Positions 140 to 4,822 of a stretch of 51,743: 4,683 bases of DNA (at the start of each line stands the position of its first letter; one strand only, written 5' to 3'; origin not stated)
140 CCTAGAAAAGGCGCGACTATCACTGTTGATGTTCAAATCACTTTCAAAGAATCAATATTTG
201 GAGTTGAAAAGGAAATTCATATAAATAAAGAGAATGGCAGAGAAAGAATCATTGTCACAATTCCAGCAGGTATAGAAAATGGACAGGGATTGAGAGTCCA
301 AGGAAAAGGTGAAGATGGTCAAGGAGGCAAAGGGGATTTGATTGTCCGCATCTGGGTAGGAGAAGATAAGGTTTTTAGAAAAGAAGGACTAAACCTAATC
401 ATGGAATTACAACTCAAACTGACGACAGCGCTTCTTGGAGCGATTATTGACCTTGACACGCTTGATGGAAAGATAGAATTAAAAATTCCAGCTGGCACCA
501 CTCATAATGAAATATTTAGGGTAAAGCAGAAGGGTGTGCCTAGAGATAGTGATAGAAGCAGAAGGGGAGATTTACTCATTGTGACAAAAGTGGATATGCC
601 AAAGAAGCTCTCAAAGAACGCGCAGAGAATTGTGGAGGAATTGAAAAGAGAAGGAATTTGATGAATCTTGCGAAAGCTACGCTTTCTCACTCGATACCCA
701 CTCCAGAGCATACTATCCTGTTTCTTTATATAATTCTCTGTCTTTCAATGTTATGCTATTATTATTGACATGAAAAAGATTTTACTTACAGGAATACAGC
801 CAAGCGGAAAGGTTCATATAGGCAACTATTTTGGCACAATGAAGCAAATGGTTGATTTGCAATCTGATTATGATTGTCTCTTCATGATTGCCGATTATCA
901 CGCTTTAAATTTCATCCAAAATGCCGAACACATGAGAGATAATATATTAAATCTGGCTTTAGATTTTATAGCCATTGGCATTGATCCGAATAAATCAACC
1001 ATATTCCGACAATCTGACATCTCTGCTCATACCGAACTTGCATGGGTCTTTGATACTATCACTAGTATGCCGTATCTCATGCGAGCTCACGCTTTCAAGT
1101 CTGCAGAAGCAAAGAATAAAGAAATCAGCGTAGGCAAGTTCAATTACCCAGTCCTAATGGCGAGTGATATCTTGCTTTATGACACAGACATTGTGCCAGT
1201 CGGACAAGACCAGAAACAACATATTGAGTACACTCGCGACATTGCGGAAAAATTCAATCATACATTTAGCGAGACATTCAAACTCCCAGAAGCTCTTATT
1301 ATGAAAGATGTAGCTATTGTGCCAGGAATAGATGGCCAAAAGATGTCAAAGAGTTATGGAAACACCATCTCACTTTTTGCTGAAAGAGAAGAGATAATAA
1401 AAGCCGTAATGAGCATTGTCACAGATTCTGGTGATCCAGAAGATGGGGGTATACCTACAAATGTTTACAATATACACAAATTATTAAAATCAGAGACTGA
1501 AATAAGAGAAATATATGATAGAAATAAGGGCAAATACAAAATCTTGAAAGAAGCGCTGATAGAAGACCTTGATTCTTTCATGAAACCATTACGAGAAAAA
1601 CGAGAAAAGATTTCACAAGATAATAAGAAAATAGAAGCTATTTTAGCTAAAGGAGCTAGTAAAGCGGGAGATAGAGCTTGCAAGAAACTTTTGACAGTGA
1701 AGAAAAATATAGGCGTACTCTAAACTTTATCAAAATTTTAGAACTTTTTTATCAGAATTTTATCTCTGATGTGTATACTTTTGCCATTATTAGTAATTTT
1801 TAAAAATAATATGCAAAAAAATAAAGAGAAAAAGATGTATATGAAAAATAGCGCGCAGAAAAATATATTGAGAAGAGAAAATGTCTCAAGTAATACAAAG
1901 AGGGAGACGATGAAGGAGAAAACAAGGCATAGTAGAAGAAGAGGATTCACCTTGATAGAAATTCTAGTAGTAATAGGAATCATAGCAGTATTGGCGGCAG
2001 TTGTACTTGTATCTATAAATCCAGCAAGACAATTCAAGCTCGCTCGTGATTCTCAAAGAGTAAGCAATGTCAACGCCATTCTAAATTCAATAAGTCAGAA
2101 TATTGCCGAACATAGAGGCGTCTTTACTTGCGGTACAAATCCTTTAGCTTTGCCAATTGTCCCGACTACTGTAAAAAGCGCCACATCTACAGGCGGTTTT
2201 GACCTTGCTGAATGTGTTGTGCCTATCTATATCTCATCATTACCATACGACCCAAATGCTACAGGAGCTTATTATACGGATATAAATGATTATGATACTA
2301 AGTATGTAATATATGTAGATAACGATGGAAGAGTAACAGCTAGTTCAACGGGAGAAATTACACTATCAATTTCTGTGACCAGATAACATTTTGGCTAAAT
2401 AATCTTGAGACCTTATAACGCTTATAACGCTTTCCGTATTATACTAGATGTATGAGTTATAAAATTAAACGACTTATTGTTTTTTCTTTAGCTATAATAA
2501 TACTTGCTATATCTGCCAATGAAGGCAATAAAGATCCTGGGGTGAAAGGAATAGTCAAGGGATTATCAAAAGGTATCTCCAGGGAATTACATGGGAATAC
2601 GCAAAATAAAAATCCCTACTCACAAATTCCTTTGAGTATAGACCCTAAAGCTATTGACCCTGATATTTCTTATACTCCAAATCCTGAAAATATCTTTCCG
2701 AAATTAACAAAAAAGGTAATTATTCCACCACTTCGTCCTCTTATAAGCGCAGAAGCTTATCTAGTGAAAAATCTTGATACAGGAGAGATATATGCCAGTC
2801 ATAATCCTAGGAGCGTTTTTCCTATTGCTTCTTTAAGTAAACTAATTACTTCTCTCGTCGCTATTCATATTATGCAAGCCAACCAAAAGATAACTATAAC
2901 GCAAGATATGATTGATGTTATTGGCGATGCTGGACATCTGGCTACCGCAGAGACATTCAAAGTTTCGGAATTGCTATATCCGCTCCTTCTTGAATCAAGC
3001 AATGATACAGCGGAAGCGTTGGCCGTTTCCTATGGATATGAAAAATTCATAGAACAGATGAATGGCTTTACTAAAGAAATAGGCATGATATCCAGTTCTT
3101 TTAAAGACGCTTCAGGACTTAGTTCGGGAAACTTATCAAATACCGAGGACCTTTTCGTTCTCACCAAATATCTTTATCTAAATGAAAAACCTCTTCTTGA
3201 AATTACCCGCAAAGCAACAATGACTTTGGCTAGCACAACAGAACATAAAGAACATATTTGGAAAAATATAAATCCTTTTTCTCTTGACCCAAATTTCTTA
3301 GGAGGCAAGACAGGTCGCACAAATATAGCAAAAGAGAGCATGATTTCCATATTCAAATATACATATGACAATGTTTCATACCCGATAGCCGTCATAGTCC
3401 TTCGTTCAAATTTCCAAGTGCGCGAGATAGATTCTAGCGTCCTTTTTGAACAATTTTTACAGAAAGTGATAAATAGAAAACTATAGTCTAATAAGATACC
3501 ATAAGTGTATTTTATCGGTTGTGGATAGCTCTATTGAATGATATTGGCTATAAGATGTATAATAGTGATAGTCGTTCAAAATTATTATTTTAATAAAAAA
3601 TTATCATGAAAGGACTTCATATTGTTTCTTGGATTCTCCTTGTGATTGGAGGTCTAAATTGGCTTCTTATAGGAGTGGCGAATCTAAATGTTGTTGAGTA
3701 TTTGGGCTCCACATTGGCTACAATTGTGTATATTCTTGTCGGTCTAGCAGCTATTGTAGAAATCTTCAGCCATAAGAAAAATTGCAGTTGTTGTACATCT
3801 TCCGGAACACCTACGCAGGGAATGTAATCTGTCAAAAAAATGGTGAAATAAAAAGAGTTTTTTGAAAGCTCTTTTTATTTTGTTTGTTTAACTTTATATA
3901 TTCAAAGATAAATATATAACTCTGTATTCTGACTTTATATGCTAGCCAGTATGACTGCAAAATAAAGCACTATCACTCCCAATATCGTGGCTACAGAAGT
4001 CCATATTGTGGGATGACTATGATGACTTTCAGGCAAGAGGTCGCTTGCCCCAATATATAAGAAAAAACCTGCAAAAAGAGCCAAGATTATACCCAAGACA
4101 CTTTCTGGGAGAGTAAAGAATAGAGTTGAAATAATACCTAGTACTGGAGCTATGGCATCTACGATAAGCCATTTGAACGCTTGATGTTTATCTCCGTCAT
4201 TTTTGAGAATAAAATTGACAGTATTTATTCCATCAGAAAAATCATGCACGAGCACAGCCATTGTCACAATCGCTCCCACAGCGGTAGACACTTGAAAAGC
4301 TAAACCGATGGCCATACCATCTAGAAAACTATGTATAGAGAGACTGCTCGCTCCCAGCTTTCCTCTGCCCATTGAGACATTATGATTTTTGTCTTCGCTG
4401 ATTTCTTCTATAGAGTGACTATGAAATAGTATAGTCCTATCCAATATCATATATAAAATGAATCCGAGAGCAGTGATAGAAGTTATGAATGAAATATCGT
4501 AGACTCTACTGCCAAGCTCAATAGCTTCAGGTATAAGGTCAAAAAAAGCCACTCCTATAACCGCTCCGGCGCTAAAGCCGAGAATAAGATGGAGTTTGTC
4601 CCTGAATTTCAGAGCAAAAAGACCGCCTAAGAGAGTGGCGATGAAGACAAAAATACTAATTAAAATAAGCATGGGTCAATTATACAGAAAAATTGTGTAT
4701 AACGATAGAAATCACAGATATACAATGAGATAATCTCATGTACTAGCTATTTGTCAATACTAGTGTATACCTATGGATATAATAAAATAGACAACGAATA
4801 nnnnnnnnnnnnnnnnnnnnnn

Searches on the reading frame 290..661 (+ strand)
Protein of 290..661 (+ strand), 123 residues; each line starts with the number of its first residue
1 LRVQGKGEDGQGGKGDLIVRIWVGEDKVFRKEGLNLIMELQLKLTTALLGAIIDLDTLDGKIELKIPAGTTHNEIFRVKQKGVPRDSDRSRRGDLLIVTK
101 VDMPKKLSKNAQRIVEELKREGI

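Call 42: search_protein_families(library=pfam, proteins=[window:290-661:+])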
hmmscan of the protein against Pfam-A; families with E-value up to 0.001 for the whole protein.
window:290-661:+ (123 aa): 1 family
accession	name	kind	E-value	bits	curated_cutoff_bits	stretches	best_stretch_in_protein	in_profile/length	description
PF01556.23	DnaJ_C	-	1e-28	100.7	26.6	1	1-104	48-152/152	DnaJ C terminal domain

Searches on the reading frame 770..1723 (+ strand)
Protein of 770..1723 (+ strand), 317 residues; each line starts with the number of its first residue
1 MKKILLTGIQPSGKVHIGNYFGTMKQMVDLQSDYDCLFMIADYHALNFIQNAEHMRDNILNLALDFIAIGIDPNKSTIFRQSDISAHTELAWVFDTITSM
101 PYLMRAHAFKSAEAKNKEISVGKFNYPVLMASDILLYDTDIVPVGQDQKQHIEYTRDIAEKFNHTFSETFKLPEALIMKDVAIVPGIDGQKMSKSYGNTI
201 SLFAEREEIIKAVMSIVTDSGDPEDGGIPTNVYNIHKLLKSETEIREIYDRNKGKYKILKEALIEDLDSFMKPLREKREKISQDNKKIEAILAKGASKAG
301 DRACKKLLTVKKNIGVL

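Call 42: search_protein_families(library=pfam, proteins=[window:770-1723:+])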
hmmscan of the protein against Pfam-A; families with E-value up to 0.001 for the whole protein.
window:770-1723:+ (317 aa): 1 family
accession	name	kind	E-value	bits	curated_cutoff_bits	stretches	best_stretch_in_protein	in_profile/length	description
PF00579.31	tRNA-synt_1b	-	7.4e-64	216.3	21.1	1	4-252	7-269/292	tRNA synthetases class I (W and Y)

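Call 66: find_encoding_contigs(protein=window:770-1723:+, flank=10000, max_places=4)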
Protein window:770-1723:+ (317 aa): 7 contigs read that carry it; 4 places shown.
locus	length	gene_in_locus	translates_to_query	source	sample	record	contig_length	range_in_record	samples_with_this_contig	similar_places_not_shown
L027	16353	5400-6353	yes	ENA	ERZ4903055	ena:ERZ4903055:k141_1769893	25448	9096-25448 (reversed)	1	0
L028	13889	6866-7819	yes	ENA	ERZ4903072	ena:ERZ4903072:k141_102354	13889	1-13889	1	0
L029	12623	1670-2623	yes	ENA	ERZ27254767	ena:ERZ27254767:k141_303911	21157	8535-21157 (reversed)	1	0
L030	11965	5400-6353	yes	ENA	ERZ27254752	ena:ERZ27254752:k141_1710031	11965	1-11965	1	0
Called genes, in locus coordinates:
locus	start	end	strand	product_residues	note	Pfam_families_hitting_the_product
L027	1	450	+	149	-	?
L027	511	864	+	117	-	-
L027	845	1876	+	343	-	PF09587:PGA_cap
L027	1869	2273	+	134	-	-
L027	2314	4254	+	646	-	PF00012:HSP70, PF06723:MreB_Mbl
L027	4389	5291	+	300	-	PF00226:DnaJ, PF01556:DnaJ_C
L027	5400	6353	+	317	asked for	PF00579:tRNA-synt_1b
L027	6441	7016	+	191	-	PF07963:N_methyl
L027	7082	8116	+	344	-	PF00768:Peptidase_S11, PF13354:Beta-lactamase2 (weak)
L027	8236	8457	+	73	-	-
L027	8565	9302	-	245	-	PF02535:Zip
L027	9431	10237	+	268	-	-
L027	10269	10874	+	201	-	PF04203:Sortase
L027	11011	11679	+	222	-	PF00156:Pribosyltran (weak)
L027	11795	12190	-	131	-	PF07883:Cupin_2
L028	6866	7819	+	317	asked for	PF00579:tRNA-synt_1b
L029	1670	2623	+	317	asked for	PF00579:tRNA-synt_1b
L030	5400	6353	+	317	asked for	PF00579:tRNA-synt_1b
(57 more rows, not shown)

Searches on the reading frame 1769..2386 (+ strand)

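Call 42: search_protein_families(library=pfam, proteins=[window:1769-2386:+])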
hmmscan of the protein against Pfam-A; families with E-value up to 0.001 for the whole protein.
window:1769-2386:+ (205 aa): 1 family
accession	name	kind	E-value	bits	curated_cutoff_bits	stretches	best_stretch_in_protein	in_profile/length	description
PF07963.17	N_methyl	-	7.1e-09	35.3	21.2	1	55-80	2-27/27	Prokaryotic N-terminal methylation motif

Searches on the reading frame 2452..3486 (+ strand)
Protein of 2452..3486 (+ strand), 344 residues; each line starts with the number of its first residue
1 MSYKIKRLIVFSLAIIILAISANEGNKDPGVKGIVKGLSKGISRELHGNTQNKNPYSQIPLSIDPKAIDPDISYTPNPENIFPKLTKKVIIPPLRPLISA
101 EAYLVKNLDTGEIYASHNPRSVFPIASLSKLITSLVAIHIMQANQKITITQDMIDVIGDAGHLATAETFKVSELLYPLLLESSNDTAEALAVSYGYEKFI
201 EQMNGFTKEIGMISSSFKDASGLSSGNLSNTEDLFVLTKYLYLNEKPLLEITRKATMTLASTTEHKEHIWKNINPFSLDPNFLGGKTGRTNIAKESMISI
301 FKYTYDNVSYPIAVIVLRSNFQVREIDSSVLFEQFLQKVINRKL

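Call 42: search_protein_families(library=pfam, proteins=[window:2452-3486:+])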
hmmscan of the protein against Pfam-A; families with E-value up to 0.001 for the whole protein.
window:2452-3486:+ (344 aa): 2 families
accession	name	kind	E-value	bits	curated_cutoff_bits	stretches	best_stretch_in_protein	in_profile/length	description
PF00768.25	Peptidase_S11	-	8.1e-29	101.2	27.6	1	96-299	8-221/239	D-alanyl-D-alanine carboxypeptidase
PF13354.11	Beta-lactamase2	-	2.7e-06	27.3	22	1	104-219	3-119/214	Beta-lactamase enzyme family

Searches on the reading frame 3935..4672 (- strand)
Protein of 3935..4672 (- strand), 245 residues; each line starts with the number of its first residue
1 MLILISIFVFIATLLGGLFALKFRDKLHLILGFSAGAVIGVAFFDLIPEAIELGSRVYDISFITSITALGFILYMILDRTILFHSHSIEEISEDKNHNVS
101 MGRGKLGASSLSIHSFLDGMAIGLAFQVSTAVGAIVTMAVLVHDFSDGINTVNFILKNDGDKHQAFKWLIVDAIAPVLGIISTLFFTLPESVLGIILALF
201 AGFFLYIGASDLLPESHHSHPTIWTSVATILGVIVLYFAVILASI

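Call 42: search_protein_families(library=pfam, proteins=[window:3935-4672:-])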
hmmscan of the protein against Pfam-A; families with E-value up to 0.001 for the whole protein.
window:3935-4672:- (245 aa): 1 family
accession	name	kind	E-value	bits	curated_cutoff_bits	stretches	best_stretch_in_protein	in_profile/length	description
PF02535.28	Zip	-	2.2e-26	93.3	35.1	2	109-235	183-318/323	ZIP Zinc transporter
